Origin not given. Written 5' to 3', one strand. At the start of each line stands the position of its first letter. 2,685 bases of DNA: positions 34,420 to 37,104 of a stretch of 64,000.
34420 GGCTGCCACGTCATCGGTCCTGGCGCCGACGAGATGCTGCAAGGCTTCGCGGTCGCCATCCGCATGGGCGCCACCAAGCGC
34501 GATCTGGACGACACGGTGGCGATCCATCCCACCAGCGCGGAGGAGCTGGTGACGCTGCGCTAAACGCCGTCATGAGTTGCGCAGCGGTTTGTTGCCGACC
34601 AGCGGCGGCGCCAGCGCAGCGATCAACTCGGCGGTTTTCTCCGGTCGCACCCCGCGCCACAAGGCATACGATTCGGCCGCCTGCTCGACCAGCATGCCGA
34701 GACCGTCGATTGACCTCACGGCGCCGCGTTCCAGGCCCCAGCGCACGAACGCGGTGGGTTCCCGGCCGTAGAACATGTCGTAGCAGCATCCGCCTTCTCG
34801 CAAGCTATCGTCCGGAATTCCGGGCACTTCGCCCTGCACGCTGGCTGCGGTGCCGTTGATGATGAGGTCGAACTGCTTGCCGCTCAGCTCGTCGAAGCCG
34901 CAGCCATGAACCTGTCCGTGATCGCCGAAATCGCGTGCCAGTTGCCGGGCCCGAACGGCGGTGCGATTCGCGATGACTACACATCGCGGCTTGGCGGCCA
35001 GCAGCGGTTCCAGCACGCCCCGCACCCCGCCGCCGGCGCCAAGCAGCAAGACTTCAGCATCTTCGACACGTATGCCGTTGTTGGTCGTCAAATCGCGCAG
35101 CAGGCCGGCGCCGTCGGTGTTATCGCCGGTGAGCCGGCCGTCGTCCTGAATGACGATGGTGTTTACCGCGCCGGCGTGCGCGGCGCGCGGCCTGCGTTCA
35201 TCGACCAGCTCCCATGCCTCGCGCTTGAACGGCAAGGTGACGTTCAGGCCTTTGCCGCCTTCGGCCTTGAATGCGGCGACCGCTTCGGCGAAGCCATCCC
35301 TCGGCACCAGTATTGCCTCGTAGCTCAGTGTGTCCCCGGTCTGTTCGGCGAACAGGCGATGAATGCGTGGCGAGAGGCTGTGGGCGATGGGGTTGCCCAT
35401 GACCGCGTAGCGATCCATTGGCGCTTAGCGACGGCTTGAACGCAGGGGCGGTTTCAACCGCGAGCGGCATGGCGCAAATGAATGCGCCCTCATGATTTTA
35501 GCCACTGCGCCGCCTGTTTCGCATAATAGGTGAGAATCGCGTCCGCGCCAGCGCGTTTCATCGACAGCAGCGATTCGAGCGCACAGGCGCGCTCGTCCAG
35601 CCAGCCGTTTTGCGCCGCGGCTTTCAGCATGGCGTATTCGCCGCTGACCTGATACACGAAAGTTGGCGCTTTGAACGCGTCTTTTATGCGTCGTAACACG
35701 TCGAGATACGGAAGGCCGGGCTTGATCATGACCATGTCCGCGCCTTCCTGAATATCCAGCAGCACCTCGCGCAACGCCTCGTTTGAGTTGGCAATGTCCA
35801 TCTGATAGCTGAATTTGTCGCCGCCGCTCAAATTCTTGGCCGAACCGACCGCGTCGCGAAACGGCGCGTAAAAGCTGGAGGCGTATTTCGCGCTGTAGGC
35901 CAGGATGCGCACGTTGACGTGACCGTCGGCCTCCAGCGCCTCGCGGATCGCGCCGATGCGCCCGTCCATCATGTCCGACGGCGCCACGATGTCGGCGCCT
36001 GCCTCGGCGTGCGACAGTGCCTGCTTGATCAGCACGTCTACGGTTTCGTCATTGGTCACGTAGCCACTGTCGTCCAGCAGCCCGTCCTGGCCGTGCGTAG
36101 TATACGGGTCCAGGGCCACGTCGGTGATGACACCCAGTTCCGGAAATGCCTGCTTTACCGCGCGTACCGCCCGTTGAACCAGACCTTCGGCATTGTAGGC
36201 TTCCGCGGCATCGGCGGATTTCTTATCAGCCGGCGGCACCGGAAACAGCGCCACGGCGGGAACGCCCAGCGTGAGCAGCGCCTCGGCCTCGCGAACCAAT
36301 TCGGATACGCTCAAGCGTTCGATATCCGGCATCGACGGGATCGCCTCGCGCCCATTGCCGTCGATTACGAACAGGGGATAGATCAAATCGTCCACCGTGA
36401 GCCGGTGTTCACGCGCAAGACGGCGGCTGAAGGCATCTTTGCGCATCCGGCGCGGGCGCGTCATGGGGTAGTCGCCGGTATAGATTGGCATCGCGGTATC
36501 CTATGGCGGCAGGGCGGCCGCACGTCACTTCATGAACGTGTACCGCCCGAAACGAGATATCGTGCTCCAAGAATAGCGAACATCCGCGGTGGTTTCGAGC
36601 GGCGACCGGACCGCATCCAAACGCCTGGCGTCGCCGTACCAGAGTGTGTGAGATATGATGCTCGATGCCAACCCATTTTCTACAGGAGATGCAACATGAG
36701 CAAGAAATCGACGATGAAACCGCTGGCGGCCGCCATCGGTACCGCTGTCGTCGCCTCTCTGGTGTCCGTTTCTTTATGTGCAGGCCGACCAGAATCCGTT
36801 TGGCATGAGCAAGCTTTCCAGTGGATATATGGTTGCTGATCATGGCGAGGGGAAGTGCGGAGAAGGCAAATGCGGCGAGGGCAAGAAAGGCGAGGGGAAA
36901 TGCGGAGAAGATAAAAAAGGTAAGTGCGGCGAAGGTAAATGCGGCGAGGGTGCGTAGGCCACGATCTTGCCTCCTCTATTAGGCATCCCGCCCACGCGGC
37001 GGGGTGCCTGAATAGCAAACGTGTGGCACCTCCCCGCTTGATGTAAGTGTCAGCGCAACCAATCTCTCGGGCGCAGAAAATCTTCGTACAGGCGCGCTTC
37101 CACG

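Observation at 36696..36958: Orphan HvfA-like Cys-repeat secreted peptide gene between hemB and hemF, split across two reading frames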

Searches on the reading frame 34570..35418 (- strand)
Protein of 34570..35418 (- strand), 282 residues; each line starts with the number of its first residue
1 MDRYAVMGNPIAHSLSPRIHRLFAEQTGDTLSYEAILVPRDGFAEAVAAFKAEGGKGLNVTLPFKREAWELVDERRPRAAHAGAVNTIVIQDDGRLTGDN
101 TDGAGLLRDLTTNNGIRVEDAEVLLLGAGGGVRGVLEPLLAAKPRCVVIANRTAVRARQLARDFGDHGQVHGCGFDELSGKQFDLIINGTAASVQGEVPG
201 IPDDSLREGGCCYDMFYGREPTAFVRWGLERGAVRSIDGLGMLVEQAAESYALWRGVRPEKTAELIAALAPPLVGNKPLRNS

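Call 34: list_cluster_members(proteins=[window:36696-36836:+, window:36778-36954:+, window:36805-36954:+, window:36829-36954:+, window:34570-35418:-, window:37976-38533:-])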
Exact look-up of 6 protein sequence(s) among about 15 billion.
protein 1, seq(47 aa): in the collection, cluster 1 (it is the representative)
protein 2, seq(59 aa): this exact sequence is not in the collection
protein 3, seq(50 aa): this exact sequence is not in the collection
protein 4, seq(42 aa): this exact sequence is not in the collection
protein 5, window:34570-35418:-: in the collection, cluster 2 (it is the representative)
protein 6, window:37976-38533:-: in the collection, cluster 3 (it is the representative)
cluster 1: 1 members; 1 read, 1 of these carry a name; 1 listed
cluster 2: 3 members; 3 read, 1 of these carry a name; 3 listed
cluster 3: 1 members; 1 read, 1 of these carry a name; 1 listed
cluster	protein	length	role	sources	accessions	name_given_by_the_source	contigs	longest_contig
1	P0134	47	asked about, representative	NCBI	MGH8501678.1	MAG: hypothetical protein ACREVE_04245 [Gammaproteobacteria bacterium]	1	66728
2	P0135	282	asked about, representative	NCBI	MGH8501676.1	MAG: shikimate dehydrogenase [Gammaproteobacteria bacterium]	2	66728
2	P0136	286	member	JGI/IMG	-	-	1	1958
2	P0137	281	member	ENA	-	-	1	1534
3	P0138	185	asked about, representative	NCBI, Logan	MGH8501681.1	MAG: L-threonylcarbamoyladenylate synthase [Gammaproteobacteria bacterium]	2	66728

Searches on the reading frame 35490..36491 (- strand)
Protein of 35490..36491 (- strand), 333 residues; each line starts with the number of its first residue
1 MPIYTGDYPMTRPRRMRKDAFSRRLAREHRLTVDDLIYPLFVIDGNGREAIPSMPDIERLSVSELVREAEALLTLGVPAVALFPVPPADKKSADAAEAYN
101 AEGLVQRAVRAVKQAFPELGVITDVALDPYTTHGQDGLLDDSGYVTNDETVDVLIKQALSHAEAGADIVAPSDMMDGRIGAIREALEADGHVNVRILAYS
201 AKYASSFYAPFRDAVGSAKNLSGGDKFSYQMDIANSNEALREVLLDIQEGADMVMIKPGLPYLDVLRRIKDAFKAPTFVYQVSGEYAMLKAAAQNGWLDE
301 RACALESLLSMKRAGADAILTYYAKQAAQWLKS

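Call 11: find_encoding_contigs(protein=window:35490-36491:-, flank=10000, max_places=4)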
Protein window:35490-36491:- (333 aa): 2 contigs read that carry it; 2 places shown.
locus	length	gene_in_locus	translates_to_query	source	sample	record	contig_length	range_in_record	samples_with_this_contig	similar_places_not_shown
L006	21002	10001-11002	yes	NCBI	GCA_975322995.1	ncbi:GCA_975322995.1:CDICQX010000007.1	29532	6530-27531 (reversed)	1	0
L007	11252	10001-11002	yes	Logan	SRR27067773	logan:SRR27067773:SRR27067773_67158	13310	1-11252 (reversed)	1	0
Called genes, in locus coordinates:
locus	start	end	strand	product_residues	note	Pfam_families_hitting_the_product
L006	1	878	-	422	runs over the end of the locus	PF01029:NusB, PF22458:RsmF-B_ferredox, PF01189:Methyltr_RsmB-F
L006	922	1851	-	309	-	PF00551:Formyl_trans_N, PF02911:Formyl_trans_C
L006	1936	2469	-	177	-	PF01327:Pep_deformylase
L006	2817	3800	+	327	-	PF01476:LysM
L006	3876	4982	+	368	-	PF21102:DprA_N (weak), PF02481:DNA_processg_A, PF17782:WHD_DprA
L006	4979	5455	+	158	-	PF04361:DUF494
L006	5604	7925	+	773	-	PF01751:Toprim, PF01131:Topoisom_bac, PF13368:Toprim_C_rpt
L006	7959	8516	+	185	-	PF01300:Sua5_yciO_yrdC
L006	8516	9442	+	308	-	PF01218:Coprogen_oxidas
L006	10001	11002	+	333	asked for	PF00490:ALAD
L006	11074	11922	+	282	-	PF08501:Shikimate_dh_N, PF01488:Shikimate_DH, PF18317:SDH_C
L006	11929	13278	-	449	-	PF07992:Pyr_redox_2, PF13738:Pyr_redox_3, PF00070:Pyr_redox, PF02852:Pyr_redox_dim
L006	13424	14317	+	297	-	PF01040:UbiA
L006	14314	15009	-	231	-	PF18912:DZR_2, PF00156:Pribosyltran (faint)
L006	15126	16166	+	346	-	PF04055:Radical_SAM, PF06968:BATS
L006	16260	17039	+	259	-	PF12787:EcsC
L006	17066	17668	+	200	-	-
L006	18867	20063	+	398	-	PF00155:Aminotran_1_2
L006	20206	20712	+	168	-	PF01272:GreA_GreB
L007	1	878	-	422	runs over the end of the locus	PF01029:NusB, PF22458:RsmF-B_ferredox, PF01189:Methyltr_RsmB-F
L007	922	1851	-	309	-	PF00551:Formyl_trans_N, PF02911:Formyl_trans_C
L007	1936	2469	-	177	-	PF01327:Pep_deformylase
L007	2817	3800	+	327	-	PF01476:LysM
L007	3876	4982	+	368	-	PF21102:DprA_N (weak), PF02481:DNA_processg_A, PF17782:WHD_DprA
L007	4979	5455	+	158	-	PF04361:DUF494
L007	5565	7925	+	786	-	PF01751:Toprim, PF01131:Topoisom_bac, PF13368:Toprim_C_rpt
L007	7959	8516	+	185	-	PF01300:Sua5_yciO_yrdC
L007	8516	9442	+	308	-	PF01218:Coprogen_oxidas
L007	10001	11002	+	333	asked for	PF00490:ALAD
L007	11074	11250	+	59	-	?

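Call 33: list_cluster_members(proteins=[window:35490-36491:-, window:37050-37976:-])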
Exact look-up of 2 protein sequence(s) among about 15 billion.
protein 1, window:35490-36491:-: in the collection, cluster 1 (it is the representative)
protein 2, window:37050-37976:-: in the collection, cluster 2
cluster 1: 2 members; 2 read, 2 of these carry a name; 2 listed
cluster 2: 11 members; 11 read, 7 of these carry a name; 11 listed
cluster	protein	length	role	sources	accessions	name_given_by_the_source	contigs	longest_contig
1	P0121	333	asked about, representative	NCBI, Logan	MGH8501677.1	MAG: porphobilinogen synthase [Gammaproteobacteria bacterium]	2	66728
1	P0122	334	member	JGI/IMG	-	porphobilinogen synthase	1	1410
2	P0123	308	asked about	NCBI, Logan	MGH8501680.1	MAG: oxygen-dependent coproporphyrinogen oxidase [Gammaproteobacteria bacterium]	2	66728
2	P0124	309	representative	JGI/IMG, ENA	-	-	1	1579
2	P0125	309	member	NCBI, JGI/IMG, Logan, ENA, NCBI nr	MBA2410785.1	MAG: oxygen-dependent coproporphyrinogen oxidase [Gammaproteobacteria bacterium] | oxygen-dependent coproporphyrinogen oxidase [Gammaproteobacteria bacterium]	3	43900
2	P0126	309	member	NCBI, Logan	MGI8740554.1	MAG: oxygen-dependent coproporphyrinogen oxidase [Gammaproteobacteria bacterium]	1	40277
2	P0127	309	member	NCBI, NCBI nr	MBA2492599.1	MAG: oxygen-dependent coproporphyrinogen oxidase [Gammaproteobacteria bacterium] | oxygen-dependent coproporphyrinogen oxidase [Gammaproteobacteria bacterium]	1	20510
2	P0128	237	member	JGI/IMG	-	coproporphyrinogen III oxidase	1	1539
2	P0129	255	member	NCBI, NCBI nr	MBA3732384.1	MAG: oxygen-dependent coproporphyrinogen oxidase, partial [Gammaproteobacteria bacterium] | oxygen-dependent coproporphyrinogen oxidase [Gammaproteobacteria bacterium]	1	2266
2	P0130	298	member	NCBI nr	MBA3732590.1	oxygen-dependent coproporphyrinogen oxidase [Gammaproteobacteria bacterium]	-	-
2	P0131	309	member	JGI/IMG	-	-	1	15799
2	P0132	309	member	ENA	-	-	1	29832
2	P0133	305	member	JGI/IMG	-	-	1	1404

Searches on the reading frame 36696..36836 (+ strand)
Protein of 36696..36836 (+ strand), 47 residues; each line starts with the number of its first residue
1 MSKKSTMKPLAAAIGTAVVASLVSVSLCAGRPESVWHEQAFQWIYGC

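Call 35: find_encoding_contigs(protein=window:36696-36836:+, flank=2000, max_places=5)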
Protein seq(47 aa) (47 aa): no gene with exactly this product is on record in the collection.

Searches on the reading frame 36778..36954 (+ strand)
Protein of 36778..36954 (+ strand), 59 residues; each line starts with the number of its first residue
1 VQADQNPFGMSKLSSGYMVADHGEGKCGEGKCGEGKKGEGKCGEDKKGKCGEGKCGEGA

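Call 4: search_protein_families(library=ncbifam, proteins=[window:36778-36954:+], max_evalue=1)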
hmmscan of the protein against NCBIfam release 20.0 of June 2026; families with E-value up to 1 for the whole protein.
seq(59 aa): 2 families
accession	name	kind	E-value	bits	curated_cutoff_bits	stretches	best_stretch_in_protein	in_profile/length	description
NF050137.2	KCGExKCG_twice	domain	3.9e-10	39.2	19.5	3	24-48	1-27/29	HvfA family oxazolone/thioamide-modified RiPP metallophore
NF050188.1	OxThioModRiPPHvfA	equivalog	0.00013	22.6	95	1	20-58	43-91/96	oxazolone/thioamide-modified RiPP metallophore HvfA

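Call 7: find_encoding_contigs(protein=window:36778-36954:+, flank=10000, max_places=6)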
Protein seq(59 aa) (59 aa): no gene with exactly this product is on record in the collection.
